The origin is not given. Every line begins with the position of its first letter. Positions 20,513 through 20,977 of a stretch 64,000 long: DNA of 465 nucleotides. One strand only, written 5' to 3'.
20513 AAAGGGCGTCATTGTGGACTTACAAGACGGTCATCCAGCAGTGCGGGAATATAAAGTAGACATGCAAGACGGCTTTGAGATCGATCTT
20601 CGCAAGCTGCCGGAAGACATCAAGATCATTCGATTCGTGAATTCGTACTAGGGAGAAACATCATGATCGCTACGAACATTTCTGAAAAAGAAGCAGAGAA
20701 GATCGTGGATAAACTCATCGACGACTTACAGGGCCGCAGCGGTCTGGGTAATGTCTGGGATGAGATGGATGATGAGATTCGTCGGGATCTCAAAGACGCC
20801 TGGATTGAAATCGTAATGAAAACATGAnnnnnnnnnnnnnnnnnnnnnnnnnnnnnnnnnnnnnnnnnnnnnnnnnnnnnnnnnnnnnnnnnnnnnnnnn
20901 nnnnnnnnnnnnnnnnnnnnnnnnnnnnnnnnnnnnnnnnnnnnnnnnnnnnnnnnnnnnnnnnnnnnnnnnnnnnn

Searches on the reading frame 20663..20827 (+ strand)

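Call 56: search_protein_families(library=pfam, max_evalue=5, proteins=[window:20663-20827:+])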
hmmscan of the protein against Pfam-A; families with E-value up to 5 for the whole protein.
window:20663-20827:+ (54 aa): 1 family
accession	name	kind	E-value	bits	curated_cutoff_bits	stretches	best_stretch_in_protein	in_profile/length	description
PF21822.3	Phage_TAC_15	-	0.0043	18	22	1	3-52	60-109/127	Phage tail assembly chaperone protein, TAC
